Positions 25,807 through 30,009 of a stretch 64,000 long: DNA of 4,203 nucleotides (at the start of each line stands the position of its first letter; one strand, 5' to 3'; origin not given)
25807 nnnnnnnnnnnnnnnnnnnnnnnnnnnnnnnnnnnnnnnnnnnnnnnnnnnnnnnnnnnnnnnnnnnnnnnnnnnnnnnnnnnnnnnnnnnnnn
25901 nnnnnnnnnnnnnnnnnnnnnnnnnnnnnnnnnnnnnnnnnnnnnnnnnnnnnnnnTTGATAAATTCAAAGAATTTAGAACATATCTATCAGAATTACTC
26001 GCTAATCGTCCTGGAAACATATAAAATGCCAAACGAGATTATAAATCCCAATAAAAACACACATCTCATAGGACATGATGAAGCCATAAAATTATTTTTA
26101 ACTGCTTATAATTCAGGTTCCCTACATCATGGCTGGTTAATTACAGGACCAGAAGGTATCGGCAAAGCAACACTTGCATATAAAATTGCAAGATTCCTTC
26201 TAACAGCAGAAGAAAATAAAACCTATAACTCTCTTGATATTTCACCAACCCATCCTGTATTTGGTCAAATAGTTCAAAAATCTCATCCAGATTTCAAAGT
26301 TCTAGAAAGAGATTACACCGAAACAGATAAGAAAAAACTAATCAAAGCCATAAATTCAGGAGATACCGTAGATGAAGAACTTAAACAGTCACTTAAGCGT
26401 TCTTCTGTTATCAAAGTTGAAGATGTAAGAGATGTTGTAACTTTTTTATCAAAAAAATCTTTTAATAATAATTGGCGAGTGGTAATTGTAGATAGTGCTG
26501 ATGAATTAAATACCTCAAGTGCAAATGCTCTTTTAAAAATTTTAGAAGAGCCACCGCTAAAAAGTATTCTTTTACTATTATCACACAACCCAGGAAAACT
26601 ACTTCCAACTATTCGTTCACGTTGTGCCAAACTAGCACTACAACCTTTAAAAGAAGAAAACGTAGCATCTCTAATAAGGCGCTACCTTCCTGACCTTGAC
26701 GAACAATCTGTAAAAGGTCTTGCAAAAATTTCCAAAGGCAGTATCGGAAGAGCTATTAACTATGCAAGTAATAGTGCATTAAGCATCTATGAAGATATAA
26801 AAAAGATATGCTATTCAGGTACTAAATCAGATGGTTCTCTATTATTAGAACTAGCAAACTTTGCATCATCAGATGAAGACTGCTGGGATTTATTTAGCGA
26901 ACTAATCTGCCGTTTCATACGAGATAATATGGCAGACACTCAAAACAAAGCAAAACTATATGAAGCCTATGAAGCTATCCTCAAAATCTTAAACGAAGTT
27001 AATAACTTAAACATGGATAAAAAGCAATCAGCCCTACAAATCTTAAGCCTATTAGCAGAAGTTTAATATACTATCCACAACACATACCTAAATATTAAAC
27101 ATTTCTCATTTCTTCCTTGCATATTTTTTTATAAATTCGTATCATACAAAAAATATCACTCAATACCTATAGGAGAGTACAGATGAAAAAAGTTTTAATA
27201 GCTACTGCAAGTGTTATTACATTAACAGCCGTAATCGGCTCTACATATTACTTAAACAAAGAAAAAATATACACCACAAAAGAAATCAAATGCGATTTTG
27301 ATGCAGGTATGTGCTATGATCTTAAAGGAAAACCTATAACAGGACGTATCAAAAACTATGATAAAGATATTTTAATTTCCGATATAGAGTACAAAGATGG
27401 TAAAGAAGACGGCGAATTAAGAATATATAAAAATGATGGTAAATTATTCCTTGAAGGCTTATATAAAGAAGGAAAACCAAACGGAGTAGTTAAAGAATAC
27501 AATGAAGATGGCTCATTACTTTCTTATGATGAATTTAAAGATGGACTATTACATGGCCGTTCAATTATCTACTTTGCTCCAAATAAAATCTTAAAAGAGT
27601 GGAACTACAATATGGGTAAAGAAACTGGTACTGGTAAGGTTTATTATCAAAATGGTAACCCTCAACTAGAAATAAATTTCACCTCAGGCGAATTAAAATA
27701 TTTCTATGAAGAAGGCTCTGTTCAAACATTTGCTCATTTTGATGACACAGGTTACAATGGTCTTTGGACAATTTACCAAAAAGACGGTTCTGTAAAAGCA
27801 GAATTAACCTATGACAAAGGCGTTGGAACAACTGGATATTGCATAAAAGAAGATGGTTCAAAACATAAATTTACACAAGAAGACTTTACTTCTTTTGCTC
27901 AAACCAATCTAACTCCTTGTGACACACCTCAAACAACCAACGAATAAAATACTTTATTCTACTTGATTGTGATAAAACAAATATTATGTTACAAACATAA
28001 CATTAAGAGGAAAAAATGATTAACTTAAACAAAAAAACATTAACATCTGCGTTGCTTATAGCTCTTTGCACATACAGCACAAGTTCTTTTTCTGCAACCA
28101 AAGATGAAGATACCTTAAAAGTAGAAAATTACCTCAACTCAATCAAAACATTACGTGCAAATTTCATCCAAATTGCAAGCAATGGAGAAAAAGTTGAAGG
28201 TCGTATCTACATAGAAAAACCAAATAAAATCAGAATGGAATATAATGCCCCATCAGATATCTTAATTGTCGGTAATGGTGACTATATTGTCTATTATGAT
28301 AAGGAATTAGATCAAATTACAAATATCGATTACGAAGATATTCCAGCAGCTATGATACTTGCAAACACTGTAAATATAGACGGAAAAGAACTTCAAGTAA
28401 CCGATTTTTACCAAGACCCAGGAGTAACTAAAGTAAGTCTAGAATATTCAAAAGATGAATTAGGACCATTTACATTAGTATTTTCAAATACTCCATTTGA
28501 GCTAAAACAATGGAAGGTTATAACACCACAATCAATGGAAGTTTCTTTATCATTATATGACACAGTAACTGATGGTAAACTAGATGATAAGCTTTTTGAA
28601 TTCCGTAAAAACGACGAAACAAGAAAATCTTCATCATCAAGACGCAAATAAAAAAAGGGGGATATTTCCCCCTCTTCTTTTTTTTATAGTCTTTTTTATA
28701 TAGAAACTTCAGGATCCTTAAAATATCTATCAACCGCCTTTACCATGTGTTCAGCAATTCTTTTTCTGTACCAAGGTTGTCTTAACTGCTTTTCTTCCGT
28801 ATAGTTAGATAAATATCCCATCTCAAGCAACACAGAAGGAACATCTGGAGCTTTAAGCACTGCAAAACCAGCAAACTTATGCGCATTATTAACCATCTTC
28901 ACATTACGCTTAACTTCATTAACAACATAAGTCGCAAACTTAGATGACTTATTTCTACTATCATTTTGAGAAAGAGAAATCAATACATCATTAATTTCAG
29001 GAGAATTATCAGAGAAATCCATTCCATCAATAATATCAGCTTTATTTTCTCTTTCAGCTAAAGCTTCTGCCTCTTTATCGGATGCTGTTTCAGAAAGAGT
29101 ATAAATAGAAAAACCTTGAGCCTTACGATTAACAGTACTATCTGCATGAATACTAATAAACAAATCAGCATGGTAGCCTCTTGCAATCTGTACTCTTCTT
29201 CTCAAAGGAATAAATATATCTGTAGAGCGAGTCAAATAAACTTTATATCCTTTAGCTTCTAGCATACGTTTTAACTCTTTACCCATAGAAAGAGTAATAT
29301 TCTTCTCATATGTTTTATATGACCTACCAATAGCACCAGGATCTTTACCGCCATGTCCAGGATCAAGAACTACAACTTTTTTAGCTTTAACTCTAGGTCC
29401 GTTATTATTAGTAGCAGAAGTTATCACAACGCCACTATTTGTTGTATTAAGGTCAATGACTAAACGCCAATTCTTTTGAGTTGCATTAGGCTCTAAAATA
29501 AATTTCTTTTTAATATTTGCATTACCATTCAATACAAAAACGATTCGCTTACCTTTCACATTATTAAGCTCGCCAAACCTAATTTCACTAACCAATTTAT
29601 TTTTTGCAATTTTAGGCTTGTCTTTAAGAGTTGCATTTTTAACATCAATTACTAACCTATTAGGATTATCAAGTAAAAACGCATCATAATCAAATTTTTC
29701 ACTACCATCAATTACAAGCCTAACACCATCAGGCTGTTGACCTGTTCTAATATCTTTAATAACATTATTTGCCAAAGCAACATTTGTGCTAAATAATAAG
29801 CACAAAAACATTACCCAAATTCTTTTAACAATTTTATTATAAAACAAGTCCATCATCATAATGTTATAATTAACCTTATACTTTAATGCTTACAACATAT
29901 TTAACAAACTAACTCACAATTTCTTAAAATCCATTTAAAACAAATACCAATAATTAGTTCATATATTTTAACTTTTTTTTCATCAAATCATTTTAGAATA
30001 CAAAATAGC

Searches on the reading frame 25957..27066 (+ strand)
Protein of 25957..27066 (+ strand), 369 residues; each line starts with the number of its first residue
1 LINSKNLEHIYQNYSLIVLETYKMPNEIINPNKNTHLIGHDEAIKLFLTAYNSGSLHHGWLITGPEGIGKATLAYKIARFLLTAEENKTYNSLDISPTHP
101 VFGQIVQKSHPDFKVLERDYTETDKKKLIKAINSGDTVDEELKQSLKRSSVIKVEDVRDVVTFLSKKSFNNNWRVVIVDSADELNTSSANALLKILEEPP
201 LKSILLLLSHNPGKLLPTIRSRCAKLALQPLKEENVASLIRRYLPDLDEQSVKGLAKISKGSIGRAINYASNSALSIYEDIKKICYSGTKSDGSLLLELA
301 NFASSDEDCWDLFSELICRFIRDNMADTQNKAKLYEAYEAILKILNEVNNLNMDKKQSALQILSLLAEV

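Call 8: search_protein_families(library=pfam, proteins=[window:25957-27066:+], max_evalue=0.001)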
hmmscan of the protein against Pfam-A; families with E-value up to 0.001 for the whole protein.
window:25957-27066:+ (369 aa): 5 families
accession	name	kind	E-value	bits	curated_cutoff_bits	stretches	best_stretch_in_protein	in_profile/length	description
PF13177.12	DNA_pol3_delta2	-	2.7e-39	135.2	27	1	40-231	2-160/161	DNA polymerase III, delta subunit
PF05729.18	NACHT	-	1.1e-06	29.1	26.7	0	175-246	84-166/167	NACHT domain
PF00004.35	AAA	-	1.6e-06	29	21.2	1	61-227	2-127/131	ATPase family associated with various cellular activities (AAA)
PF00270.35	DEAD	-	3.9e-05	23.9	26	1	58-200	15-148/167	DEAD/DEAH box helicase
PF13191.12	AAA_16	-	4.8e-05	24.4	32.6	1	37-206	2-166/167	AAA ATPase domain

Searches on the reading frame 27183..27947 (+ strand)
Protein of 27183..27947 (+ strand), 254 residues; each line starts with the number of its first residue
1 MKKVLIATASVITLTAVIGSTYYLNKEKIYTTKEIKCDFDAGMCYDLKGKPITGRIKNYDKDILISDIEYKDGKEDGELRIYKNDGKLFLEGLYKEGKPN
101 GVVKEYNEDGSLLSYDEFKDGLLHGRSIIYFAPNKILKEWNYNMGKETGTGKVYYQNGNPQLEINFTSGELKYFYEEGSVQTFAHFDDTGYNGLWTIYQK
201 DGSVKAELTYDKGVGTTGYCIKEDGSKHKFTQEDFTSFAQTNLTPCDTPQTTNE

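Call 86: search_protein_families(library=pfam, proteins=[window:27183-27947:+], max_evalue=0.0001)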
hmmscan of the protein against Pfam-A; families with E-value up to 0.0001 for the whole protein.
window:27183-27947:+ (254 aa): 1 family
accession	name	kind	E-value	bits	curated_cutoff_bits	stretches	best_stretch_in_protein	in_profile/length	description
PF07661.19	MORN_2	-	2.8e-13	48.9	29.6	0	148-166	2-20/22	MORN repeat variant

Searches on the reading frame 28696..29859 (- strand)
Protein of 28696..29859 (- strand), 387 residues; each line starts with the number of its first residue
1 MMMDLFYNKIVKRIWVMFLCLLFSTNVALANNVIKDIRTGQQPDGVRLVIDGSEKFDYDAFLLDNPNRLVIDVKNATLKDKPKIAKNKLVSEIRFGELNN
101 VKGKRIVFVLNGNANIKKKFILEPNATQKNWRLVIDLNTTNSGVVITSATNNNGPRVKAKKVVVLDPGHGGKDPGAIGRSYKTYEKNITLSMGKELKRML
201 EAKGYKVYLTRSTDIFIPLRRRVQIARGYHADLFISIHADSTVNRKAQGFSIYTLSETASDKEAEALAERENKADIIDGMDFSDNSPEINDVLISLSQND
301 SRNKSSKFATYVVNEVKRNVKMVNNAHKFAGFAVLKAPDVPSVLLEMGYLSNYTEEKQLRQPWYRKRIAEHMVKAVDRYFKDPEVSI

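Call 86: search_protein_families(library=pfam, proteins=[window:28696-29859:-], max_evalue=0.0001)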
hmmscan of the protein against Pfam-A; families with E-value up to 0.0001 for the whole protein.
window:28696-29859:- (387 aa): 2 families
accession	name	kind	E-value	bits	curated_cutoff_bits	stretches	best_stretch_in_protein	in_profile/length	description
PF01520.23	Amidase_3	-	1.7e-51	175.2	27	1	163-377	1-173/174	N-acetylmuramoyl-L-alanine amidase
PF11741.13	AMIN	-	1.5e-12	47.9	20.5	1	58-115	23-83/101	AMIN domain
